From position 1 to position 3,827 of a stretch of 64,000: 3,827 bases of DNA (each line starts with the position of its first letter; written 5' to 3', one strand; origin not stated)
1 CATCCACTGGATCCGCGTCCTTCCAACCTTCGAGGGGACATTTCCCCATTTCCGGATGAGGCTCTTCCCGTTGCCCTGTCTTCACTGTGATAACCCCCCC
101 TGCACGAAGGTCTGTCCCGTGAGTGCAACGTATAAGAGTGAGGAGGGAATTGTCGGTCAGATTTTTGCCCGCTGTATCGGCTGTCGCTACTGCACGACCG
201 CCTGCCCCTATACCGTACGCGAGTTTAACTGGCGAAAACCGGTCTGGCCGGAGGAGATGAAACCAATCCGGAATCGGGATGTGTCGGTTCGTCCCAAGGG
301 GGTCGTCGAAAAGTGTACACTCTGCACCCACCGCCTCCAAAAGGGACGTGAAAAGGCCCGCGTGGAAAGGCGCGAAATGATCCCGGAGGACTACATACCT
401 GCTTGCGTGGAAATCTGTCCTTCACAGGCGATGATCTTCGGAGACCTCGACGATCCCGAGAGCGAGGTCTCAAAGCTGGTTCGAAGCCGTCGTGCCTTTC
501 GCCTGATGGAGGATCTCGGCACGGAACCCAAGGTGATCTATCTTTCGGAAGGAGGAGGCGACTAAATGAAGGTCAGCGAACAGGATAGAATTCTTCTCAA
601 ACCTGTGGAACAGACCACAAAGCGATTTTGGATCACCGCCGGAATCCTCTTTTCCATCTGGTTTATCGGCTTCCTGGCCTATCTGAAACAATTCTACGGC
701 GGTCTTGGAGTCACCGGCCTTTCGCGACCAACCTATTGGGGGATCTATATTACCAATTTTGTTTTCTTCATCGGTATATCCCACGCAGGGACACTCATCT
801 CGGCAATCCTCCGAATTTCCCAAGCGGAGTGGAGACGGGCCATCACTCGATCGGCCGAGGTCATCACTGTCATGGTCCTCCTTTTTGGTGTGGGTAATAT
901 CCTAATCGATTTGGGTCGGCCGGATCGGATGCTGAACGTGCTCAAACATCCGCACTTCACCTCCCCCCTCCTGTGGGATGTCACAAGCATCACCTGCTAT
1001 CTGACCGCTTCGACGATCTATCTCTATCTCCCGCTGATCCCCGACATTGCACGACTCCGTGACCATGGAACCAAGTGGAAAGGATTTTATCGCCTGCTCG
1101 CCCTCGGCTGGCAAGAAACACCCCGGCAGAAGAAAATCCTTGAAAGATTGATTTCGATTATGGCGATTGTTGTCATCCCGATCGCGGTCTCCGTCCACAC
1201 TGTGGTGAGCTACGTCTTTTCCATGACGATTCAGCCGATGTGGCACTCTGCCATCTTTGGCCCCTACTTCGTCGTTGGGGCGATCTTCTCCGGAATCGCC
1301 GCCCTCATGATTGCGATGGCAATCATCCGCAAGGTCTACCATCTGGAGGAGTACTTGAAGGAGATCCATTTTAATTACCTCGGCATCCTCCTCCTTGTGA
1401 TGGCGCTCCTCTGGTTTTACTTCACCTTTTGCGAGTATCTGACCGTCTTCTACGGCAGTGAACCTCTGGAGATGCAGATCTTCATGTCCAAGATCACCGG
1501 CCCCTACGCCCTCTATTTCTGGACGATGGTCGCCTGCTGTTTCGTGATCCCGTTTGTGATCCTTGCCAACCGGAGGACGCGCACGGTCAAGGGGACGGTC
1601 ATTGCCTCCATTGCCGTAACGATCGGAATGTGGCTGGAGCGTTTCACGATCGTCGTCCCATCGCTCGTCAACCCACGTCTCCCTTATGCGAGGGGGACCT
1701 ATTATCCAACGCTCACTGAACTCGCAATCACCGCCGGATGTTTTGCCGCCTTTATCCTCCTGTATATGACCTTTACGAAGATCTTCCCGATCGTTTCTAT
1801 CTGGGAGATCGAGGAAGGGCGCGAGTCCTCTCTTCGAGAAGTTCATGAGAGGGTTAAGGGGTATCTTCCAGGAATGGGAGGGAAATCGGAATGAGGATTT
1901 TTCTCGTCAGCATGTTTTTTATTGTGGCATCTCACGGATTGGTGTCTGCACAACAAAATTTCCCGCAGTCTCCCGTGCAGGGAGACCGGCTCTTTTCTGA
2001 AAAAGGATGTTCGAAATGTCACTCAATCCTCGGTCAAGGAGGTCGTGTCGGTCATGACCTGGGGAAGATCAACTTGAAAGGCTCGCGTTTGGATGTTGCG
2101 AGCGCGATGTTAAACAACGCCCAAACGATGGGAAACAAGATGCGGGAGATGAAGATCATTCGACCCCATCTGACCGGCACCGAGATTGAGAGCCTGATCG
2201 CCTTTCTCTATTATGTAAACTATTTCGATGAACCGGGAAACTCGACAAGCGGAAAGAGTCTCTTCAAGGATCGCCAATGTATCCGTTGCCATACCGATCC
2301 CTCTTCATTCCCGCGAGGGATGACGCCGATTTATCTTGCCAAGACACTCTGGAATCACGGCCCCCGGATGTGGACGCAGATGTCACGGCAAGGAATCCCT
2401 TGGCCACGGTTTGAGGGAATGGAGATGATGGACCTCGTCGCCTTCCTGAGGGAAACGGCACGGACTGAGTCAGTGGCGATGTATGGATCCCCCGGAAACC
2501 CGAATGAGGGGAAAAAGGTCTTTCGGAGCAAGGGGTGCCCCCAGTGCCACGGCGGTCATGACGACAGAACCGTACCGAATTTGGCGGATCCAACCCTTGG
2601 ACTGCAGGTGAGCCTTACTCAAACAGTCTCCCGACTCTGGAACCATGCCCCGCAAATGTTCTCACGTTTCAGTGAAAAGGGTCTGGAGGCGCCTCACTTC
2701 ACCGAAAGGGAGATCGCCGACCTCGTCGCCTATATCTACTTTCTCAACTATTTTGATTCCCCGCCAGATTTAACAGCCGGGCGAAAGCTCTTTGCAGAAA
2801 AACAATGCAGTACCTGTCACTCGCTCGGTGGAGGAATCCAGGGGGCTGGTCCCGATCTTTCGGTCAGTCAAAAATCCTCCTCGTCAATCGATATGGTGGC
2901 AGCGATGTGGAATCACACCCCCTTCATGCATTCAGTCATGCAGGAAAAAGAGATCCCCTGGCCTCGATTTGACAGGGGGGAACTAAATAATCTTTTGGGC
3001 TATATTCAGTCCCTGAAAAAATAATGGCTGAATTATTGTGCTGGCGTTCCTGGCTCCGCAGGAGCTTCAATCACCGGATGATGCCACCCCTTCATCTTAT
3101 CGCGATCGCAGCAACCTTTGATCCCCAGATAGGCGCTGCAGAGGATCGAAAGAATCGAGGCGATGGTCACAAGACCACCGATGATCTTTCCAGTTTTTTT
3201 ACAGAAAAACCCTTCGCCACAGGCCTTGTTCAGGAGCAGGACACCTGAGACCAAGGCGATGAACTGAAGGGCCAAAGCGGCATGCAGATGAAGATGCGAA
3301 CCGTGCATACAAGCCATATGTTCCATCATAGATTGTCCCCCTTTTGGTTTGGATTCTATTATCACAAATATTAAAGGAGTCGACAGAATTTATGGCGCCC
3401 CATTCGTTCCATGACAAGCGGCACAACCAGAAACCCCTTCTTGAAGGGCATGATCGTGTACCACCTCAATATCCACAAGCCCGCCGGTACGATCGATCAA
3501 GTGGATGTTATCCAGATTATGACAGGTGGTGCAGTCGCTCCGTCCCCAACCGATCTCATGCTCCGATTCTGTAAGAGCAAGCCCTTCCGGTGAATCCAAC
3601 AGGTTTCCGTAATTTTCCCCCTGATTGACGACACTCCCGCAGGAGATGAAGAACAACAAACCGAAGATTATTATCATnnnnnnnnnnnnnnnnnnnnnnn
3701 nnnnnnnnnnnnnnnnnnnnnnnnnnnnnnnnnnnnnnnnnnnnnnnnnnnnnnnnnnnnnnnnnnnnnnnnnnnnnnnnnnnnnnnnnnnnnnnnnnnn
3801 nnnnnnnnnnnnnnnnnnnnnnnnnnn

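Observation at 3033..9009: Five-gene operon resembling a porin-cytochrome extracellular electron-transfer conduit built around a roughly 30-heme lipoprotein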

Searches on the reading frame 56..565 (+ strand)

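Call 4: search_protein_families(library=pfam, proteins=[window:56-565:+], max_evalue=0.01)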
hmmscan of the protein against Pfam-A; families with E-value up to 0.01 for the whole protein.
window:56-565:+ (169 aa): 13 families
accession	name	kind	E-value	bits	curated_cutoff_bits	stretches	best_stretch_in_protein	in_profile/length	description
PF13247.11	Fer4_11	-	2.9e-17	63.1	26.2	1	2-62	4-66/100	4Fe-4S dicluster domain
PF12838.12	Fer4_7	-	6.9e-09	36.5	27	1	39-125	1-52/52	4Fe-4S dicluster domain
PF13237.11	Fer4_10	-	1.3e-08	35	25.5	2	37-122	6-53/53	4Fe-4S dicluster domain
PF13187.11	Fer4_9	-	3.2e-07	30.7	27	2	39-126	1-52/52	4Fe-4S dicluster domain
PF13183.11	Fer4_8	-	7.2e-07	30.1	27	1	38-91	3-58/68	4Fe-4S dicluster domain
PF25160.1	LdpA_Fe-S-bd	-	1.2e-06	28.6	27.6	1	11-53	5-41/49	LdpA Fe-S cluster-binding domain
PF13534.11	Fer4_17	-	1.3e-06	29.3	22.2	1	39-91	1-50/61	4Fe-4S dicluster domain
PF12837.12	Fer4_6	-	3e-05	24.2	25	1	39-52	8-21/24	4Fe-4S binding domain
PF00037.32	Fer4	-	4.9e-05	23.4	21.1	1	38-52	6-20/24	4Fe-4S binding domain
PF12797.12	Fer4_2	-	0.00011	22.4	24.5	1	38-52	8-22/22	4Fe-4S binding domain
PF12798.12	Fer4_3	-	0.0029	18.8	27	0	40-52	1-13/15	4Fe-4S binding domain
PF13484.11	Fer4_16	-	0.0041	18.3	30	0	39-52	52-65/66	4Fe-4S double cluster binding domain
PF14697.11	Fer4_21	-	0.0088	16.6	35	1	8-52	8-53/59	4Fe-4S dicluster domain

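Call 20: search_protein_families(library=ncbifam, proteins=[window:56-565:+], max_evalue=0.01)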
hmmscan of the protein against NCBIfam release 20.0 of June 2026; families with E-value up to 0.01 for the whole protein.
window:56-565:+ (169 aa): 34 families (the best 25 are shown)
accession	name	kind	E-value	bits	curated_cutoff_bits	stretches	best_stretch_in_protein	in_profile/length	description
NF041782.1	mnquin_red_QrcC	equivalog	6.4e-68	229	400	1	3-165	60-227/239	menaquinone reductase iron-sulfur cluster-binding subunit QrcC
NF045797.1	DsrO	equivalog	1e-48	165.8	200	1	4-163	99-234/235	sulfate reduction electron transfer complex DsrMKJOP subunit DsrO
NF041715.1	arsenate_red_ArrB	equivalog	2.2e-35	122.3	450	2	77-163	154-225/233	arsenate respiratory reductase iron-sulfur subunit ArrB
TIGR03149.1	cyt_nit_nrfC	equivalog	7.2e-32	110.5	377.6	2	92-163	145-216/225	cytochrome c nitrite reductase Fe-S protein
NF011569.0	PRK14993.1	equivalog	1e-29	103.7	416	2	3-58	95-150/244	tetrathionate reductase subunit TtrB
NF008134.0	PRK10882.1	equivalog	8.2e-24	84.3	263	2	8-63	113-169/329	hydrogenase 2 operon protein HybA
NF038355.1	FDH3_beta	equivalog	1.5e-21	77.2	240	1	6-146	52-175/180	formate dehydrogenase FDH3 subunit beta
TIGR02951.1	DMSO_dmsB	equivalog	9.4e-21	74.5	214.1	1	6-60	62-117/161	DMSO/selenate family reductase complex B subunit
NF045715.1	sulf_resp_HmcB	equivalog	1.1e-19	70.7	420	1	8-133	107-200/307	sulfate respiration complex iron-sulfur protein HmcB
TIGR03478.1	DMSO_red_II_bet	subfamily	1.8e-19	69.9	480.7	2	7-59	130-183/321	DMSO reductase family type II enzyme, iron-sulfur subunit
NF042979.1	EthbenzDh_ebdB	equivalog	3e-17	62.5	740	1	8-164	153-276/354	ethylbenzene dehydrogenase subunit beta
NF007658.0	PRK10330.1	equivalog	1.3e-14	54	260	1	8-94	58-138/181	electron transport protein HydN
TIGR01582.1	FDH-beta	equivalog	3.5e-13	49.3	334.7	1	8-58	93-144/283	formate dehydrogenase subunit beta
NF009408.0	PRK12769.1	equivalog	3.2e-11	42.1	1003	1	7-128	55-144/659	formate-dependent uric acid utilization protein AegA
TIGR01660.1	narH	equivalog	1.6e-10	40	524.05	1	4-60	179-236/492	nitrate reductase subunit beta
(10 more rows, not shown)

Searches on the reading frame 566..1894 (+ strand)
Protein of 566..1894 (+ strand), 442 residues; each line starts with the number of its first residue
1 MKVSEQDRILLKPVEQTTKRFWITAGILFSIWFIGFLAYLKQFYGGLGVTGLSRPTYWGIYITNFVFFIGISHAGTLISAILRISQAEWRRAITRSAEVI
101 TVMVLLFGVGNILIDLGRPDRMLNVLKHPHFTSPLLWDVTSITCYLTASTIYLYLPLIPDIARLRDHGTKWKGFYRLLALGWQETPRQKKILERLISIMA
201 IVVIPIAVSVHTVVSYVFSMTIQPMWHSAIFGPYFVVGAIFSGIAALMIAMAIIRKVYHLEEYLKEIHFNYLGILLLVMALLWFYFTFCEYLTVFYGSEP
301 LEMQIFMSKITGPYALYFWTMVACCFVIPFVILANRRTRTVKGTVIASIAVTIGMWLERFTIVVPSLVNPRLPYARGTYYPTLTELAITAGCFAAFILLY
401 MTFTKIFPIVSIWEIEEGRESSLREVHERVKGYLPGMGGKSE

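Call 4: search_protein_families(library=pfam, proteins=[window:566-1894:+], max_evalue=0.01)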
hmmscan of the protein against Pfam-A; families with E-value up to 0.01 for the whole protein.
window:566-1894:+ (442 aa): 1 family
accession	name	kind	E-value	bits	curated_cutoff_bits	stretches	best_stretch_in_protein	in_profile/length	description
PF03916.19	NrfD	-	2.5e-38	132.9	25.8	1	49-368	2-310/313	Polysulphide reductase, NrfD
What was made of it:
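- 1..3024 (+): Neighbouring candidate quinone-linked module, convergent with the conduit genes: NrfC/QrcC-like FeS protein (1-565, cut by the window start), NrfD-family membrane protein (566-1894), and a cytochrome c with four class I domains (1891-3024). Pfam in call 4.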

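Call 20: search_protein_families(library=ncbifam, proteins=[window:566-1894:+], max_evalue=0.01)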
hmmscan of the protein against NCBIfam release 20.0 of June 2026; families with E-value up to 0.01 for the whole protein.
window:566-1894:+ (442 aa): 3 families
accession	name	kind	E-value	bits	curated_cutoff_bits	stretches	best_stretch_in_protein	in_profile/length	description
NF045798.1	DsrP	equivalog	3.3e-38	132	350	2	14-155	5-142/346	sulfate reduction electron transfer complex DsrMKJOP subunit DsrP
NF008133.1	PRK10881.1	equivalog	1.6e-15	57.5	450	1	25-410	16-374/377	Ni/Fe-hydrogenase cytochrome b subunit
NF041784.1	mnquin_red_QrcD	equivalog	1.7e-10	40.8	570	1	18-408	15-399/408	menaquinone reductase integral membrane subunit QrcD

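Call 47: find_encoding_contigs(protein=window:566-1894:+, flank=10000, max_places=3)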
Protein window:566-1894:+ (442 aa): 2 contigs read that carry it; 2 places shown.
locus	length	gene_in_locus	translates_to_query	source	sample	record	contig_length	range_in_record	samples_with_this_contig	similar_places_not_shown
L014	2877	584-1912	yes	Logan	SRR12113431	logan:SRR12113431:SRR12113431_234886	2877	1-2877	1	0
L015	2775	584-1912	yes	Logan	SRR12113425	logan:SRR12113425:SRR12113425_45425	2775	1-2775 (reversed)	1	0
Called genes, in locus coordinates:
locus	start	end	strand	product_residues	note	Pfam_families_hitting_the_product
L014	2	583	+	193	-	?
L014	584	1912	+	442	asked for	PF03916:NrfD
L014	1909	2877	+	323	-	?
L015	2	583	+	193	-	?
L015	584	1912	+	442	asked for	PF03916:NrfD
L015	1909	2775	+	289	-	?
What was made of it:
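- Tried and rejected: Only contigs of about 2.8 kb were on record (call 47).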

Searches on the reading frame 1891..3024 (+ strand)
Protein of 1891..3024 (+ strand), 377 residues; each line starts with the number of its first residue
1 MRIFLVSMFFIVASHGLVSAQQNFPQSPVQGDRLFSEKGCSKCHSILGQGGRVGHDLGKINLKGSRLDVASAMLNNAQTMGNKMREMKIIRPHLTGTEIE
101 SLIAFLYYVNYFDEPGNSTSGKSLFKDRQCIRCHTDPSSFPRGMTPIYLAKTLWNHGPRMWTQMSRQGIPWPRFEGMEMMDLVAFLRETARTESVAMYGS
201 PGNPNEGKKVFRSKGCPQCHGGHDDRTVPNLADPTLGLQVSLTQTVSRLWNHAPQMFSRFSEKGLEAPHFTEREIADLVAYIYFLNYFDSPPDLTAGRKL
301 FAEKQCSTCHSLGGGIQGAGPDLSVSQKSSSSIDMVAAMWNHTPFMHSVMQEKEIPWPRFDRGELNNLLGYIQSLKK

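Call 4: search_protein_families(library=pfam, proteins=[window:1891-3024:+], max_evalue=0.01)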
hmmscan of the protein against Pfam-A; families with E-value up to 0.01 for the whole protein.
window:1891-3024:+ (377 aa): 9 families
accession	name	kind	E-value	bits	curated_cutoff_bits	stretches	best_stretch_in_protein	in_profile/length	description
PF00034.26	Cytochrom_C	-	5.6e-26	92.1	21.3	3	206-282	3-86/90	Cytochrome c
PF13442.11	Cytochrome_CBB3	-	7.7e-22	77.9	27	3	293-343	2-44/68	Cytochrome C oxidase, cbb3-type, subunit III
PF14495.11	Cytochrom_C550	-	1.3e-08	35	27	0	290-324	22-53/136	Cytochrome c-550 domain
PF09699.15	Paired_CXXCH_1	-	6.2e-06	26.2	20.6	0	301-311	4-14/41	Doubled CXXCH motif (Paired_CXXCH_1)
PF14522.11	Cytochrome_C7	-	9.2e-06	25.8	24.8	0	122-140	36-54/67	Cytochrome c7 and related cytochrome c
PF14376.11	Haem_bd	-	6.7e-05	23.3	27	0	19-45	19-47/133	Haem-binding domain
PF14537.11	Cytochrom_c3_2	-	7.5e-05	23.6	25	0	204-226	48-70/79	Cytochrome c3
PF02433.20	FixO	-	0.00014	21.9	29.6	0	19-45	41-67/219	Cytochrome C oxidase, mono-heme subunit/FixO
PF11845.13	Tll0287-like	-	0.00036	21.4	24.1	0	126-149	100-123/144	Tll0287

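Call 20: search_protein_families(library=ncbifam, proteins=[window:1891-3024:+], max_evalue=0.01)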
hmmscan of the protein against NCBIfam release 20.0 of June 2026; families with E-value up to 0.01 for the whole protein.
window:1891-3024:+ (377 aa): 14 families
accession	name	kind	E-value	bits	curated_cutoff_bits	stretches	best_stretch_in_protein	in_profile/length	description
TIGR00782.1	ccoP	equivalog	8.7e-14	51.5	179.95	2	205-323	108-233/285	cytochrome-c oxidase, cbb3-type subunit III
TIGR02603.1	CxxCH_TIGR02603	domain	4.2e-11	43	68.15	2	293-330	2-38/134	putative heme-binding domain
NF050122.1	bc1_QcrC_actin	exception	4.7e-10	39.2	200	0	293-375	40-117/253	cytochrome bc1 complex diheme cytochrome c subunit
NF040971.1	cytc_ExtS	equivalog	2.1e-09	37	100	1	12-82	57-132/262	selenite/tellurite reduction operon c-type cytochrome lipoprotein ExtS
NF045930.1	Cytc6PetJCyano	equivalog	6.4e-08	32.5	135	0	293-327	27-60/110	cytochrome c6 PetJ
TIGR04485.1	thiosulf_SoxX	equivalog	9.7e-08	32.6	61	0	40-107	5-76/78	sulfur oxidation c-type cytochrome SoxX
NF049874.1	PdsA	exception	1.7e-07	31.3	330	0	286-317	112-142/198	periplasmic diheme shuttle PdsA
TIGR03045.1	PS_II_C550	equivalog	7.5e-07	29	177.75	0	293-325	50-79/159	photosystem II cytochrome c-550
NF045773.1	cytochro_C550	exception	6.4e-06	26.1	125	0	301-351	55-104/118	cytochrome c550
NF011054.0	PRK14486.1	equivalog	3e-05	23.7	447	0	29-106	216-287/294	putative bifunctional cbb3-type cytochrome c oxidase subunit II/cytochrome c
NF011055.0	PRK14487.1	subfamily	0.00062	19.3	218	0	6-45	34-73/212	cbb3-type cytochrome c oxidase subunit II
TIGR04257.1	nanowire_3heme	domain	0.0014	18.7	40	0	201-220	54-74/75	c(7)-type cytochrome triheme domain-containing protein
TIGR04494.1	c550_PedF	equivalog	0.0052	16.7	122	0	303-360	59-111/133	cytochrome c-550 PedF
TIGR01905.1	paired_CXXCH_1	subfamily_domain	0.0086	16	25.2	0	211-224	4-17/41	doubled CXXCH domain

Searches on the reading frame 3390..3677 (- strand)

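Call 4: search_protein_families(library=pfam, proteins=[window:3390-3677:-], max_evalue=0.01)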
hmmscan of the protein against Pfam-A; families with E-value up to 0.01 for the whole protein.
window:3390-3677:- (95 aa): 1 family
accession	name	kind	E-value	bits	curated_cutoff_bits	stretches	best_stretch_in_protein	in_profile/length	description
PF22113.1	Mtrc-MtrF_II-IV_dom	-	0.0052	16.8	30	1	46-92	120-166/176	Outer membrane cytochrome MtrC/MtrF-like, domains II/IV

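Call 20: search_protein_families(library=ncbifam, proteins=[window:3390-3677:-], max_evalue=0.01)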
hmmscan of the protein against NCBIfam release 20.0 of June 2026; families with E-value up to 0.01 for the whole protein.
window:3390-3677:- (95 aa): 1 family
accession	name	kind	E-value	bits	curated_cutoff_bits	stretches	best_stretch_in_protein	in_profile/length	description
TIGR01904.2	GSu_C4xC__C2xCH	domain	0.0047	16.7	27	0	39-57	39-60/73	CxxxxCH/CxxCH domain c-type cytochrome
